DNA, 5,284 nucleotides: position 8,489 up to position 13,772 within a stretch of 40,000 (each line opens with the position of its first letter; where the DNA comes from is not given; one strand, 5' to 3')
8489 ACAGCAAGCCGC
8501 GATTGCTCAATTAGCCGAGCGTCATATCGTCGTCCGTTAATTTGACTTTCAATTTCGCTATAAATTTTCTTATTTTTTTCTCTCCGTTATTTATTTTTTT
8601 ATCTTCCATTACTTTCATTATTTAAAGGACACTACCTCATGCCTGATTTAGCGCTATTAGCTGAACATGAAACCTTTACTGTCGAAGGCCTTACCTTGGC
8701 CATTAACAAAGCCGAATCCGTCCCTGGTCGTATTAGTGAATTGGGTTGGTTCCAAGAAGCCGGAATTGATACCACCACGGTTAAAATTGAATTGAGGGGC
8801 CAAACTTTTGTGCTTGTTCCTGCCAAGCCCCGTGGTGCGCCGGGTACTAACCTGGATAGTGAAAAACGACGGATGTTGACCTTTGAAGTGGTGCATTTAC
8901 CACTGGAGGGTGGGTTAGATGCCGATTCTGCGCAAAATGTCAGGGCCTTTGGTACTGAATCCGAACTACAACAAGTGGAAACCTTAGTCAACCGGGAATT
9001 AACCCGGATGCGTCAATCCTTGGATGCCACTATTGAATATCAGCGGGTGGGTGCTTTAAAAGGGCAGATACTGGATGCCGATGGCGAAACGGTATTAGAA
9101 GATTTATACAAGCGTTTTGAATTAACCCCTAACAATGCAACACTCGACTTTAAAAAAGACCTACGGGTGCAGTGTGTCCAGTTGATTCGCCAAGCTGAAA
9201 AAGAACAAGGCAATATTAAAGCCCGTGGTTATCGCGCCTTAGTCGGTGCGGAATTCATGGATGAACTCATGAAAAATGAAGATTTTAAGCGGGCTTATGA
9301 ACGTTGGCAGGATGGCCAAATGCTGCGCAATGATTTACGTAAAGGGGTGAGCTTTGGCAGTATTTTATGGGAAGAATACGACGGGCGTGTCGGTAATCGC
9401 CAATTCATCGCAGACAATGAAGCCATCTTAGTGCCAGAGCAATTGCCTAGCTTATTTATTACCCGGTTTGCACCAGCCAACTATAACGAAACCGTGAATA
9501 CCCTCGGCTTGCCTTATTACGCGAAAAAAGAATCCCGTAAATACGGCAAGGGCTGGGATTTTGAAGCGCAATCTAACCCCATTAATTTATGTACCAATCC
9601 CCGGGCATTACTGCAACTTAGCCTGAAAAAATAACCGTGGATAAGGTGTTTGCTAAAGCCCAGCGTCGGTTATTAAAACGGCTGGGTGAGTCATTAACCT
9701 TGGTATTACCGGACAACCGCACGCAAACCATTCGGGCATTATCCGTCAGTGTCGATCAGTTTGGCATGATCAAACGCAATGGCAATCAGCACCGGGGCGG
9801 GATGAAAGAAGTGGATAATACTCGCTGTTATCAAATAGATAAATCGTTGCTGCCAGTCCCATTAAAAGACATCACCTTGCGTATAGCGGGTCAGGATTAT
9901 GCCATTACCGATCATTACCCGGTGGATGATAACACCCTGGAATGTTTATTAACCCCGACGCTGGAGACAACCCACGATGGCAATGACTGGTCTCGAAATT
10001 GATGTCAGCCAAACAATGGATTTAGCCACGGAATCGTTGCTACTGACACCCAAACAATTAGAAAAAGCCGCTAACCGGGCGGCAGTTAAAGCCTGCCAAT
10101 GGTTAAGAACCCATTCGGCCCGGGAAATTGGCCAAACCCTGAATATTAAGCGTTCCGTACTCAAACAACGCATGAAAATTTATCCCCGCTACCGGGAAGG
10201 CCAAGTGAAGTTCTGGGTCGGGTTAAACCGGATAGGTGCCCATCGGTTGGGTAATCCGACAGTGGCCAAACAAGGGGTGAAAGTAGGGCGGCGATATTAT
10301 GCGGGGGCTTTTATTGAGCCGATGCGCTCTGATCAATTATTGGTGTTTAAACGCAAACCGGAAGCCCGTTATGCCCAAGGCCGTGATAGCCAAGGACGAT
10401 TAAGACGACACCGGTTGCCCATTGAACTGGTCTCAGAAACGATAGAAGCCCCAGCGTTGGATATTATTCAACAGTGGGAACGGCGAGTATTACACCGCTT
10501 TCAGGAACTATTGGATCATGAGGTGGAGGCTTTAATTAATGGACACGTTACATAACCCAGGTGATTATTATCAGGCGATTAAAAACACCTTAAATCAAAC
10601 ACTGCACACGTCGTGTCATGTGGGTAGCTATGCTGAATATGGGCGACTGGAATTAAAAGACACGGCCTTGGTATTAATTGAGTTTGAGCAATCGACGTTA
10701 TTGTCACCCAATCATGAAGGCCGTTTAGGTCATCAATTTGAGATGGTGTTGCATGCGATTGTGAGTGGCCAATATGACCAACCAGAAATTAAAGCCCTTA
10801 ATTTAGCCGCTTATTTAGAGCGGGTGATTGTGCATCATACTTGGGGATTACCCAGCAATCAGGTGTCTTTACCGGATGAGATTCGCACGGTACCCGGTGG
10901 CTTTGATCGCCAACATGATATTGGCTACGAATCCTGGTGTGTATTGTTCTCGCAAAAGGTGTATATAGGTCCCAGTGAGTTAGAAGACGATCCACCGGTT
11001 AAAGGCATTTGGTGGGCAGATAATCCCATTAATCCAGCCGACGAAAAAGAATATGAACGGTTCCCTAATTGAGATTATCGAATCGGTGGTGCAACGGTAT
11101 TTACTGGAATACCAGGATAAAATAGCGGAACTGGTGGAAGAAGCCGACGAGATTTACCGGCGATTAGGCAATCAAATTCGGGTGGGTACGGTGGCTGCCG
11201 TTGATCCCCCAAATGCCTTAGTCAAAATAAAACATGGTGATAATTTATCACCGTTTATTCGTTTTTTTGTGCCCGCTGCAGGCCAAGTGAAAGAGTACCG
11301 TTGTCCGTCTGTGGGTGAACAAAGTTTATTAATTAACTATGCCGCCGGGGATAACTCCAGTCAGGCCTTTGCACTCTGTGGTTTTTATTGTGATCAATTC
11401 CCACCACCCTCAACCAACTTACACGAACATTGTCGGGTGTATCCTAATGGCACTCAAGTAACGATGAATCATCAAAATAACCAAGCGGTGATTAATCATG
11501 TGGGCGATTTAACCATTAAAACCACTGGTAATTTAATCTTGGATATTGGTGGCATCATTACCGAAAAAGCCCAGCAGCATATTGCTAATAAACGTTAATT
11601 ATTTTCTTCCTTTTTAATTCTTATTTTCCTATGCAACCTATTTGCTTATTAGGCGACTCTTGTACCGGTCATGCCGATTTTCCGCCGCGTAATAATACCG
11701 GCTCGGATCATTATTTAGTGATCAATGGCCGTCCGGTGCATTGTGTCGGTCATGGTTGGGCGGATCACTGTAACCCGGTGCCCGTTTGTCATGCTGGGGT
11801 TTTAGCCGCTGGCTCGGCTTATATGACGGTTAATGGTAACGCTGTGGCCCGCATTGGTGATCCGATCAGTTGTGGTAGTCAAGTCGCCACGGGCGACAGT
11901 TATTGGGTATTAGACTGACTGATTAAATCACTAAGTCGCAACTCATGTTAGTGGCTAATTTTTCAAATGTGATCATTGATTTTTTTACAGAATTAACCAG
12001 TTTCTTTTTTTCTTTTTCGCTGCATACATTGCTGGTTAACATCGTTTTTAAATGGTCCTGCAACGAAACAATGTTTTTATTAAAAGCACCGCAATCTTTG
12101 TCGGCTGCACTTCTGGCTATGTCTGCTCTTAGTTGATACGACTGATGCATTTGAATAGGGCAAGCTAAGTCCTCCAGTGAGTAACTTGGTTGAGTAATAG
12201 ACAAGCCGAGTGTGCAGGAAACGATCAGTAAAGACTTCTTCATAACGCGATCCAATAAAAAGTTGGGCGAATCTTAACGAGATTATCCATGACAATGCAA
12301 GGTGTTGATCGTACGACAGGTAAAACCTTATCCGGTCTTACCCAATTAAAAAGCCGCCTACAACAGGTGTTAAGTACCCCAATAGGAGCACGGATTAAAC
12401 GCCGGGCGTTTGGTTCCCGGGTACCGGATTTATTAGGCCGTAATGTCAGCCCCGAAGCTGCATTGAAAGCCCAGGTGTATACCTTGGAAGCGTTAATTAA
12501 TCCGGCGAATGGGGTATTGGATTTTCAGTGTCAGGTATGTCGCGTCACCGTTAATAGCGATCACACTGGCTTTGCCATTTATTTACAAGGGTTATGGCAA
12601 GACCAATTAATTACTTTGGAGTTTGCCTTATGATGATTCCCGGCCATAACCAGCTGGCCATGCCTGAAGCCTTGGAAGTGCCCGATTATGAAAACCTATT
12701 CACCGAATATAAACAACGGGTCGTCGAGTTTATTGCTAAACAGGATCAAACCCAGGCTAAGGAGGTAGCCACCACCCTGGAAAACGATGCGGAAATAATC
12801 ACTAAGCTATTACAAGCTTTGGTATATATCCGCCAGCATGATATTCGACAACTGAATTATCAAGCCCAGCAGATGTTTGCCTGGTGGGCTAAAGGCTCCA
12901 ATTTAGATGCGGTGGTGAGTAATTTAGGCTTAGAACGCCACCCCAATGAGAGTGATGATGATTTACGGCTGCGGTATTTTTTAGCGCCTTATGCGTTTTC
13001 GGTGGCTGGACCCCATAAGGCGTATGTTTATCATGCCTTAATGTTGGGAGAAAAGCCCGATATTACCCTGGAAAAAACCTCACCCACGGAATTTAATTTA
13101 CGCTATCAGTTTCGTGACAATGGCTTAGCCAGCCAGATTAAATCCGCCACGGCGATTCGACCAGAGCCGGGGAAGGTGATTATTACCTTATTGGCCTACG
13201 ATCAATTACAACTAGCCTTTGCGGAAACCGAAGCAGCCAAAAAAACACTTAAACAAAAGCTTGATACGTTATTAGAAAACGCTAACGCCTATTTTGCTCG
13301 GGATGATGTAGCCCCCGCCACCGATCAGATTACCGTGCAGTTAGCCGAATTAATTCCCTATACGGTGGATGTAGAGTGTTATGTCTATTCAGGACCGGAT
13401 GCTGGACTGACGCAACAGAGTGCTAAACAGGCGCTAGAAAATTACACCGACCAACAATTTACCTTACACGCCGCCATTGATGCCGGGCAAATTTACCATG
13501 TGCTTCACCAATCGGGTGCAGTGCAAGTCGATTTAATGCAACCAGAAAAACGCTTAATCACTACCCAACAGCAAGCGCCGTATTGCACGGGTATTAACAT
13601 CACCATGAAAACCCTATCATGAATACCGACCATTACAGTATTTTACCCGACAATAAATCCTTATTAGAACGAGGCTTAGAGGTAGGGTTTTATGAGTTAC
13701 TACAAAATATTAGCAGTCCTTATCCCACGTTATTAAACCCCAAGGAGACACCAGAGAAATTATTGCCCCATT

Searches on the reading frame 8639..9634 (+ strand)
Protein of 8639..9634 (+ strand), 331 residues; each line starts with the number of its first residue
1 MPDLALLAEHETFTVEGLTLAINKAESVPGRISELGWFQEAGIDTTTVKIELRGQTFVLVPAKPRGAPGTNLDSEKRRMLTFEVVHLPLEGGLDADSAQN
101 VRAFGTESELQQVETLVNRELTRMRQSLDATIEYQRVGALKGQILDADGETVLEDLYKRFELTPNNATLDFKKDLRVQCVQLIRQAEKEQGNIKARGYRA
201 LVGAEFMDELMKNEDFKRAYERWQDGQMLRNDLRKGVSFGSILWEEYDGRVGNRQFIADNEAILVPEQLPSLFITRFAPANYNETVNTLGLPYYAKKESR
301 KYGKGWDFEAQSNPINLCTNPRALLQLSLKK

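Call 97: search_protein_families(library=phrogs, max_evalue=0.00001, proteins=[window:8639-9634:+])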
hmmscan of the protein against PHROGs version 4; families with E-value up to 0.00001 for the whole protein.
window:8639-9634:+ (331 aa): 1 family
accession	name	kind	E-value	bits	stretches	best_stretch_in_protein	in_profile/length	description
phrog_29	-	head and packaging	1.6e-57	196.6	1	10-328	26-357/439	major head protein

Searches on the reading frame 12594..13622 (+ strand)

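Call 97: search_protein_families(library=phrogs, max_evalue=0.00001, proteins=[window:12594-13622:+])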
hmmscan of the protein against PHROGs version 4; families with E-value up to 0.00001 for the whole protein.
window:12594-13622:+ (342 aa): 2 families
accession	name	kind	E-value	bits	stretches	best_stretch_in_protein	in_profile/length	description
phrog_6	-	tail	1.7e-41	143.5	2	119-339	236-406/548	baseplate wedge subunit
phrog_4226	-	tail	2.3e-34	119.7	2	170-338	69-223/228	baseplate protein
